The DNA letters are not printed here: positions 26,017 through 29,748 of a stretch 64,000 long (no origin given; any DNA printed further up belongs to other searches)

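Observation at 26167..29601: Secreted metalloprotease carrying both cohesins and a dockerin: candidate self-assembling, cellulosome-like protease scaffold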

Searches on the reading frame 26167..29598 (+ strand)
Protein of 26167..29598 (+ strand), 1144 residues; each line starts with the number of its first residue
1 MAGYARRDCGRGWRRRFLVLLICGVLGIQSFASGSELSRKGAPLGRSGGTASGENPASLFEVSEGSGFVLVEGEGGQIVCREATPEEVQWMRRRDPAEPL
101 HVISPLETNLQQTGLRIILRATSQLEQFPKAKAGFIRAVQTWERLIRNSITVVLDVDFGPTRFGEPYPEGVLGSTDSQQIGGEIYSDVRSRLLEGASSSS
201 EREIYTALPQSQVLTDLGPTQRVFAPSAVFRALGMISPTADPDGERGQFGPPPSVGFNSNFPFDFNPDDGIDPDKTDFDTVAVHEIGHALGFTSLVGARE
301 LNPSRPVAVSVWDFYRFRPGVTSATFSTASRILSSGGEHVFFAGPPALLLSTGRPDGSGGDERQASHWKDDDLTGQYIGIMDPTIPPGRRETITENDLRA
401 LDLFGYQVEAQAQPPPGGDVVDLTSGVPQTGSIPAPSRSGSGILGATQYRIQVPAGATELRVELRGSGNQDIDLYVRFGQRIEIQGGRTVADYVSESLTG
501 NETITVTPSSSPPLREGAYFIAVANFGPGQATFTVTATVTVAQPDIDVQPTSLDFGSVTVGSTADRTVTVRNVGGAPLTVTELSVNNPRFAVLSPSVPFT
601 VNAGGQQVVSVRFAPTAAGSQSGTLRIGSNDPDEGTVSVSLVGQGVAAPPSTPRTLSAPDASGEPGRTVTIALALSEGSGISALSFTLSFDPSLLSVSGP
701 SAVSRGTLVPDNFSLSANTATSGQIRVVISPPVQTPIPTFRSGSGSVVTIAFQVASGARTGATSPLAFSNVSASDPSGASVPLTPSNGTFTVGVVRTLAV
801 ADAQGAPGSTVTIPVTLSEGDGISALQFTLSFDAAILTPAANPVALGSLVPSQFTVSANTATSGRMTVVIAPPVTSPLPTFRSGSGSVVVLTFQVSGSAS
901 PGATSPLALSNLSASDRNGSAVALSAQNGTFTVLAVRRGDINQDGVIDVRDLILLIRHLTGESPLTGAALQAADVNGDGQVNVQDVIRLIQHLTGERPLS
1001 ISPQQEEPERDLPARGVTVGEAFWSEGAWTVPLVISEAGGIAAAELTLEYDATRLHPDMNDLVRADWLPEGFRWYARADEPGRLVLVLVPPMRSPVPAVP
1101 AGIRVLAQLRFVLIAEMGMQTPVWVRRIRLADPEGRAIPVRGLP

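Call 3: search_protein_families(library=pfam, proteins=[window:26167-29598:+], max_evalue=1)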
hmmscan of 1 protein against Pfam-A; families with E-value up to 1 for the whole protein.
window:26167-29598:+ (1144 aa): 20 families
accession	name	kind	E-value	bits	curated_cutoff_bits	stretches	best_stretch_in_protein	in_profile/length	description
PF00963.24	Cohesin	-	1.2e-30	107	24.1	2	798-933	3-139/139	Cohesin domain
PF00404.24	Dockerin_1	-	1.5e-14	54.3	22.9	1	939-993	2-56/57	Dockerin type I domain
PF15780.11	ASH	-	1.9e-12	47.6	27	1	550-632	11-93/98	Abnormal spindle-like microcephaly-assoc'd, ASPM-SPD-2-Hydin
PF22544.2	HYDIN_VesB_CFA65-like_Ig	-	1.1e-11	45.3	25.5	1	544-639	1-97/100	HYDIN/CFA65/VesB-like, Ig-like domain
PF22073.2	Cep192_D4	-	8.9e-10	39.2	35.5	1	544-645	2-111/112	Cep192 domain 4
PF12371.14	TMEM131_like_N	-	3.1e-07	30.9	28.8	1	548-627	3-82/84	Transmembrane protein 131-like N-terminal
PF00036.39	EF-hand_1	-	5.5e-05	22.9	25.4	1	969-992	5-28/29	EF hand domain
PF07610.17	DUF1573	-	0.00019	21.9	26.1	1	548-637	3-90/98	Protein of unknown function (DUF1573)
PF13202.12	EF-hand_5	-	0.0003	20.6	25.9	1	969-985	4-20/25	EF hand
PF13499.12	EF-hand_7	-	0.0012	19.6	30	1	940-990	12-66/67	EF-hand domain pair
PF24770.2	Ig-CFAP74_2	-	0.0023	18.8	27.4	1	552-577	7-32/185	CFAP74 second Ig-like domain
PF00413.30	Peptidase_M10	-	0.0061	16.9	24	1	271-292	98-122/159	Matrixin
PF13405.12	EF-hand_6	-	0.0068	16.5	25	0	970-992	6-28/30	EF-hand domain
PF13517.12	FG-GAP_3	-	0.015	16.3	26.9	0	965-980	41-56/61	FG-GAP-like repeat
PF00630.25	Filamin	-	0.016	16.4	26.9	0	556-620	17-75/93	Filamin/ABP280 repeat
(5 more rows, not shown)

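Call 4: search_protein_families(library=ncbifam, proteins=[window:26167-29598:+], max_evalue=1)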
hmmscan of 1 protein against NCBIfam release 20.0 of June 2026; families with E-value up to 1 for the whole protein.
window:26167-29598:+ (1144 aa): 5 families
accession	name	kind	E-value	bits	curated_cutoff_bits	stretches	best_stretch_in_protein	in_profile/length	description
NF038122.1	metallo_LGF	subfamily_domain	1.4e-63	215.5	80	1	130-407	2-274/274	NF038122 family metalloprotease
NF012200.0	choice_anch_D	domain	1.5e-21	76.9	45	1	532-634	2-108/108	choice-of-anchor D domain-containing protein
NF049990.1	CellobisidaseCelK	equivalog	1.5e-05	23.4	1700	1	936-995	827-884/889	cellulose 1,4-beta-cellobiosidase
NF045500.1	Omp28_seleno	equivalog_domain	0.0018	17.7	200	1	938-992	321-374/377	Omp28-related selenoprotein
NF041425.1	OS_HP2_seleno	subfamily_domain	0.054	13.9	100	1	551-644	4-96/98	OS_HP2 family (seleno)protein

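Call 11: find_homologous_proteins(query=window:26167-29598:+)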
Query window:26167-29598:+ (1144 aa): 1007 proteins with E <= 0.001 among 8000 candidates; the best 120 are listed.
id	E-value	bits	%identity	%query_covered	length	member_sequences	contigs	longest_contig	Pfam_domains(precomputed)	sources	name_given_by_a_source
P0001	0.0e+0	2310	94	98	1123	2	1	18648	PF22073.3,PF15780.12,PF00404.25,PF00963.25,PF12371.15,PF22544.3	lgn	-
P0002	0.0e+0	1797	74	100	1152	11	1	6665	PF22073.3,PF15780.12,PF00404.25,PF00963.25,PF12371.15,PF00036.39,PF22544.3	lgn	-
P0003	0.0e+0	1776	73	100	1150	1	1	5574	PF22073.3,PF15780.12,PF07610.18,PF00404.25,PF00963.25,PF12371.15,PF00036.39,PF22544.3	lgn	-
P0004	0.0e+0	1773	76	94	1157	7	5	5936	PF22073.3,PF15780.12,PF07610.18,PF00404.25,PF00963.25,PF12371.15,PF00036.39,PF22544.3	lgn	-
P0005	0.0e+0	1752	73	98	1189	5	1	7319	PF22073.3,PF15780.12,PF07610.18,PF00404.25,PF00963.25,PF22067.3,PF12371.15,PF00036.39,PF22544.3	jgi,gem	-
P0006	0.0e+0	1745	72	99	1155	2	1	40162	PF22073.3,PF15780.12,PF07610.18,PF00404.25,PF00963.25,PF12371.15,PF00036.39,PF22544.3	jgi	-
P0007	0.0e+0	1733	74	97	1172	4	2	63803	PF22073.3,PF15780.12,PF07610.18,PF00404.25,PF00963.25,PF22067.3,PF12371.15,PF00036.39,PF22544.3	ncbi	-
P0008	0.0e+0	1699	75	92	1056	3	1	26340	PF22073.3,PF04151.22,PF15780.12,PF07610.18,PF00404.25,PF00963.25,PF22067.3,PF12371.15,PF00036.39,PF22544.3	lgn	-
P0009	0.0e+0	1694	73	94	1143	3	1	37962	PF22073.3,PF15780.12,PF07610.18,PF00404.25,PF00963.25,PF12371.15,PF00036.39,PF22544.3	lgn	-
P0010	0.0e+0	1682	72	97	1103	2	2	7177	PF22073.3,PF15780.12,PF07610.18,PF00404.25,PF00963.25,PF12371.15,PF00036.39,PF22544.3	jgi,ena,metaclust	metaclust:\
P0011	0.0e+0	1618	78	84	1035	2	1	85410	PF22073.3,PF15780.12,PF07610.18,PF00404.25,PF00963.25,PF22067.3,PF12371.15,PF00036.39,PF22544.3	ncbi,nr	ncbi:MAG: NF038122 family metalloprotease, partial [Acidobacteriota bacterium]|nr:NF038122 family me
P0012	0.0e+0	1581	73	87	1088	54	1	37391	PF22073.3,PF15780.12,PF07610.18,PF00404.25,PF00963.25,PF22067.3,PF12371.15,PF00036.39,PF22544.3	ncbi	-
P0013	0.0e+0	1122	56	41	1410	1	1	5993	PF22073.3,PF04151.22,PF15780.12,PF00404.25,PF00963.25,PF22544.3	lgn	-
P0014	0.0e+0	1119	56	41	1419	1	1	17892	PF22073.3,PF04151.22,PF15780.12,PF00404.25,PF00963.25,PF12371.15,PF22544.3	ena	-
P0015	0.0e+0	1116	56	42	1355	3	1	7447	PF22073.3,PF15780.12,PF00404.25,PF00963.25,PF12371.15,PF00036.39,PF22544.3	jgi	jgi:hypothetical protein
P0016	0.0e+0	1112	56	41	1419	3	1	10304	PF22073.3,PF04151.22,PF15780.12,PF00404.25,PF00963.25,PF12371.15,PF22544.3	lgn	-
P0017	0.0e+0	1110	55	41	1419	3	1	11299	PF22073.3,PF04151.22,PF15780.12,PF07610.18,PF00404.25,PF00963.25,PF12371.15,PF22544.3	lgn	-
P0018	0.0e+0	1089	55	41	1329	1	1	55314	PF22073.3,PF15780.12,PF00404.25,PF00963.25,PF00036.39,PF22544.3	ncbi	-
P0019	2.4e-283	961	72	59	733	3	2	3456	PF22073.3,PF15780.12,PF00404.25,PF00963.25,PF12371.15,PF00036.39,PF22544.3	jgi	jgi:hypothetical protein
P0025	2.9e-230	786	58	45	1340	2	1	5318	PF04151.22,PF00963.25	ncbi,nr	ncbi:MAG TPA: NF038122 family metalloprotease [Blastocatellia bacterium]|nr:NF038122 family metallop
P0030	5.7e-199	682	56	31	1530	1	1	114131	PF04151.22,PF00963.25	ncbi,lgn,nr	ncbi:MAG: NF038122 family metalloprotease [Acidobacteria bacterium]|nr:NF038122 family metalloprotea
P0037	6.7e-170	586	58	30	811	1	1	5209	PF04151.22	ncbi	ncbi:MAG: NF038122 family metalloprotease, partial [Blastocatellia bacterium]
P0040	1.8e-167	578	58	43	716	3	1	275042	PF04151.22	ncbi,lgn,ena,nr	ncbi:MAG TPA: NF038122 family metalloprotease [Blastocatellia bacterium]|nr:NF038122 family metallop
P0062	3.6e-162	560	51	33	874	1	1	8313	PF22073.3,PF15780.12,PF22544.3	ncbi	-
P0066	6.8e-162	559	43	52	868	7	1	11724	PF22073.3,PF04151.22,PF15780.12,PF07610.18,PF12371.15,PF22544.3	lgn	-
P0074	2.1e-160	554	59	41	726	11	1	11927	-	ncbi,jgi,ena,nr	ncbi:MAG TPA: NF038122 family metalloprotease [Blastocatellia bacterium]|nr:NF038122 family metallop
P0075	2.8e-160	554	52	32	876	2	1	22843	PF22073.3,PF04151.22,PF15780.12,PF22544.3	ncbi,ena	-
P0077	4.3e-160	553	53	33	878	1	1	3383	PF22073.3,PF04151.22,PF15780.12,PF12371.15,PF22544.3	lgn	-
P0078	7.7e-160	552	57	43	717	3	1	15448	-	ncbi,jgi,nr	ncbi:MAG TPA: NF038122 family metalloprotease [Blastocatellia bacterium]|jgi:hypothetical protein|nr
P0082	6.6e-158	546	50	35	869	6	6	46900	PF22073.3,PF04151.22,PF15780.12,PF07610.18,PF24770.2,PF22067.3,PF12371.15,PF22544.3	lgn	-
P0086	1.5e-156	542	53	31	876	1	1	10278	PF22073.3,PF15780.12,PF22544.3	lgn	-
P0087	1.8e-156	541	52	31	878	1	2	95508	PF22073.3,PF04151.22,PF15780.12,PF12371.15,PF22544.3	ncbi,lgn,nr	ncbi:MAG: choice-of-anchor D domain-containing protein [Acidobacteria bacterium]|nr:choice-of-anchor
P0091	1.3e-155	538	53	31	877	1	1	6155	PF22073.3,PF15780.12,PF12371.15,PF22544.3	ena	-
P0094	1.1e-154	535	54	31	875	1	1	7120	PF22073.3,PF15780.12,PF07610.18,PF12371.15,PF22544.3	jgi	jgi:uncharacterized protein (TIGR03437 family)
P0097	2.0e-154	534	55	30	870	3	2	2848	PF22073.3,PF04151.22,PF15780.12,PF22544.3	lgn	-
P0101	1.3e-152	529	53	34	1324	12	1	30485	PF22073.3,PF15780.12,PF00963.25,PF12371.15,PF22544.3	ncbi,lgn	-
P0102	2.1e-152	528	56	31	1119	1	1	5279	PF22073.3,PF15780.12,PF00963.25,PF12371.15,PF22544.3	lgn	-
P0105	4.8e-152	527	52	33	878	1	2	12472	PF22073.3,PF04151.22,PF15780.12,PF12371.15,PF22544.3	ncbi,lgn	-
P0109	3.4e-150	520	50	32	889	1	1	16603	PF22073.3,PF04151.22,PF15780.12,PF22544.3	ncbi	-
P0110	3.7e-150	520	47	38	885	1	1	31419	PF22073.3,PF04151.22,PF15780.12,PF22544.3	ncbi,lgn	-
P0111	5.7e-150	520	57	30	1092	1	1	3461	PF22073.3,PF15780.12,PF00963.25,PF12371.15,PF22544.3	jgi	jgi:hypothetical protein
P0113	4.0e-149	517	53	30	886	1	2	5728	PF22073.3,PF04151.22,PF15780.12,PF22544.3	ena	-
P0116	1.2e-147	512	46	35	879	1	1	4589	PF22073.3,PF15780.12,PF22544.3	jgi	jgi:uncharacterized protein (TIGR03437 family)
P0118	6.6e-146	506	50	31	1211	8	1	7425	PF22073.3,PF15780.12,PF07610.18,PF22067.3,PF12371.15,PF22544.3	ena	-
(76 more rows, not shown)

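Call 12: find_related_loci(query=window:26167-29598:+, collection=genome_contigs, flank=10000)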
Query window:26167-29598:+ (1144 aa) in genome_contigs; peptide patterns used: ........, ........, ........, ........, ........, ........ (x = any residue, [..] = any of these).
574 stretches matched a pattern; 302 encode a relative of the query (tblastn E <= 1e-3); the best 80 are kept; 80 distinct loci.
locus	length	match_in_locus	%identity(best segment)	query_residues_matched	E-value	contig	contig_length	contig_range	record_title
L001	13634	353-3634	76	63-1144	0e+0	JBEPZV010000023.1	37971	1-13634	MAG: bacterium isolate 03V1_S199.semibin_refined.036 NODE_755_length_37971_cov_10.317118, whole genome shotgun sequence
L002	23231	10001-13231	73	64-1143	0e+0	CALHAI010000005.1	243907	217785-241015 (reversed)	MAG: uncultured Blastocatellia bacterium isolate H1_Bin_METABAT__179_1_1 genome assembly, contig: c_000000052173_partial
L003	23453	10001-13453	74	1-1144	0e+0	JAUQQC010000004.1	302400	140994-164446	MAG: Acidobacteriota bacterium isolate JZ-3.bins.73.201901 NODE_11_length_302400_cov_52.640921, whole genome shotgun seq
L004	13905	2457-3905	59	53-540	9e-166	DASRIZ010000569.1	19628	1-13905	MAG TPA_asm: Blastocatellia bacterium isolate SMAG_U10123 k141_3619207, whole genome shotgun sequence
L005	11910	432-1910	56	36-539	2e-163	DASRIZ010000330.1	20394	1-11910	MAG TPA_asm: Blastocatellia bacterium isolate SMAG_U10123 k141_3791770, whole genome shotgun sequence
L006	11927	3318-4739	59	66-539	7e-160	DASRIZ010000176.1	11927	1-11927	MAG TPA_asm: Blastocatellia bacterium isolate SMAG_U10123 k141_3170213, whole genome shotgun sequence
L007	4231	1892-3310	57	66-540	1e-163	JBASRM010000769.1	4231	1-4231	MAG: Blastocatellia bacterium isolate MFD13521_ilm_asm_bin21 k127_435825, whole genome shotgun sequence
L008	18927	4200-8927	49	17-793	2e-154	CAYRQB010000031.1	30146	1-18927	MAG TPA_asm: uncultured Heliomicrobium sp. isolate SRP287453_co1_6 genome assembly, contig: NODE_2524_length_30146_cov_6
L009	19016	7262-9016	48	1-540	6e-154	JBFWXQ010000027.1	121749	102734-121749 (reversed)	MAG: Blastocatellales bacterium isolate CA_2019_TPBS_144 NODE_1356_length_121749_cov_19.902477_TPBS, whole genome shotgu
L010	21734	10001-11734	47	51-627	8e-149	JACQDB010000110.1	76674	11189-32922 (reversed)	MAG: Acidobacteria bacterium isolate NC_groundwater_983_Pr1_S-0.65um_53_22 Montesol18_Sp65_coassembly_scaffold_1099054,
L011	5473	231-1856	52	64-605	1e-149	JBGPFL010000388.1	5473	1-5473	MAG: Blastocatellia bacterium isolate OBJ_0618_7090110_68 k141_4827439_length_5473_cov_14.0000, whole genome shotgun seq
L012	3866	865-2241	52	76-540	2e-146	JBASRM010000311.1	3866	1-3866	MAG: Blastocatellia bacterium isolate MFD13521_ilm_asm_bin21 k127_190375, whole genome shotgun sequence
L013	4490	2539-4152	47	10-540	3e-144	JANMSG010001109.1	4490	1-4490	MAG: Acidobacteriota bacterium isolate SOY_29_metabat_494 SOY_29_k141_4383671, whole genome shotgun sequence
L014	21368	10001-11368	53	76-540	1e-137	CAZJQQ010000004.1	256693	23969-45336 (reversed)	MAG TPA_asm: uncultured Clostridia bacterium isolate SRP119689_co1_191 genome assembly, contig: NODE_16_length_256693_co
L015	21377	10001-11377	50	76-540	3e-134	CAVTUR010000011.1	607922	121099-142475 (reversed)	MAG: Blastocatellia bacterium isolate MFD04944.bin.3.75 genome assembly, contig: contig_27994, whole genome shotgun sequ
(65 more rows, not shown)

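Call 13: find_encoding_contigs(protein=window:26167-29598:+, flank=10000, max_places=4)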
Protein window:26167-29598:+ (1144 aa): 1 contig read that carries it; 1 place shown.
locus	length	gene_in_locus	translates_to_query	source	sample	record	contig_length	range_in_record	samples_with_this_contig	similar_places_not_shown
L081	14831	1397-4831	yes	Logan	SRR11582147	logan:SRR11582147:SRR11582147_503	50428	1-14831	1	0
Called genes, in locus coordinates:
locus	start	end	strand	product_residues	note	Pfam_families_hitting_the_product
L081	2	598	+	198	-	?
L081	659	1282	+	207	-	PF13248:Zn_ribbon_3, PF13240:Zn_Ribbon_1 (weak), PF19762:DUF6249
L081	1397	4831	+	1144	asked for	PF12371:TMEM131_like_N (weak), PF15780:ASH, PF22073:Cep192_D4, PF22544:HYDIN_VesB_CFA65-like_Ig, PF00963:Cohesin, PF00404:Dockerin_1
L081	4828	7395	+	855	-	PF15902:Sortilin-Vps10 (faint)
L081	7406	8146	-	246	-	PF01479:S4, PF01728:FtsJ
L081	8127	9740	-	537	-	PF04389:Peptidase_M28, PF01546:Peptidase_M20 (weak)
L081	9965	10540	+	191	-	PF04542:Sigma70_r2, PF08281:Sigma70_r4_2, PF04545:Sigma70_r4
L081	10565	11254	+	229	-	PF13490:zf-HC2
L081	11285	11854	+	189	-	PF13801:Metal_resist, PF07813:LTXXQ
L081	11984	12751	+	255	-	PF02405:MlaE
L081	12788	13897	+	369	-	PF02470:MlaD, PF28544:Helical_needle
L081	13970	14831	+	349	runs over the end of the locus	PF00034:Cytochrom_C (faint), PF03150:CCP_MauG, PF06537:DHOR (faint)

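Call 20: search_solved_structures(query=window:26167-29598:+, max_evalue=0.01)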
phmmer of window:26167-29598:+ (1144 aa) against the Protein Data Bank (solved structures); distinct sequences matched with E-value up to 0.01: 16.
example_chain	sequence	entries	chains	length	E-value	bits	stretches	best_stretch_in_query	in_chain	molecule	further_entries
8x39_A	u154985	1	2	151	7.1e-11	44.1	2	938-996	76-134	Serine protease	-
8x3a_A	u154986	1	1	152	7.2e-11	44.1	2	938-996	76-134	Serine protease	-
6kg9_A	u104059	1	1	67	7.4e-08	34.2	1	938-994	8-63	And cellulose-binding endoglucanase family 9 CelL ortholog dockerin domain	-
6kgc_B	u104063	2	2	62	1.7e-07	32.9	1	939-994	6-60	And cellulose-binding endoglucanase family 9 CelL ortholog dockerin domain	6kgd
6kge_D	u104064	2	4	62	1.2e-06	30.2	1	939-994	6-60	And cellulose-binding endoglucanase family 9 CelL ortholog dockerin domain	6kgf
6kgc_A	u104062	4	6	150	1.2e-05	26.8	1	798-934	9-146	Probably cellulosomal scaffolding protein, secreted cellulose-binding and cohesin domain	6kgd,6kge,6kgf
6kg8_A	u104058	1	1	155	1.7e-05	26.3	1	798-934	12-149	Probably cellulosomal scaffolding protein, secreted cellulose-binding and cohesin domain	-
3ul4_B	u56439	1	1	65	0.0002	22.8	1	935-995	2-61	Cellulosome enzyme, dockerin type I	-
2ccl_B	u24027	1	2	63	0.00032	22.1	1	937-993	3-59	ENDO-1,4-BETA-XYLANASE Y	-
4fl4_A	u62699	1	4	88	0.00035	22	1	937-993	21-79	Glycoside hydrolase family 9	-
2y3n_B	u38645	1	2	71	0.00041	21.7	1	937-993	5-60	CELLULOSOMAL FAMILY-48 PROCESSIVE GLYCOSIDE HYDROLASE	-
9ijj_C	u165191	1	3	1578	0.00046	21.6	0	551-648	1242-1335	Cilia- and flagella-associated protein 74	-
5nrm_A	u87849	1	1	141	0.00089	20.6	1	798-929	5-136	Endoglucanase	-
1ohz_B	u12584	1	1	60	0.001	20.5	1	939-993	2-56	ENDO-1,4-BETA-XYLANASE Y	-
5nrk_A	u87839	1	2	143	0.0011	20.4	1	798-929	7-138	Endoglucanase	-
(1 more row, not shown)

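Call 66: search_protein_families(library=ncbifam, proteins=[P0014], max_evalue=0.001)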
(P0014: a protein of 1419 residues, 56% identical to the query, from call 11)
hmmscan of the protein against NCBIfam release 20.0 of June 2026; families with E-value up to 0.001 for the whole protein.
P0014 (1419 aa): 2 families
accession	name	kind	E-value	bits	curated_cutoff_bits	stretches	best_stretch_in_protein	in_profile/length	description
NF038122.1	metallo_LGF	subfamily_domain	1.1e-62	212.6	80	1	145-420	2-273/274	NF038122 family metalloprotease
NF012200.0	choice_anch_D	domain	1e-14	55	45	1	671-773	3-108/108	choice-of-anchor D domain-containing protein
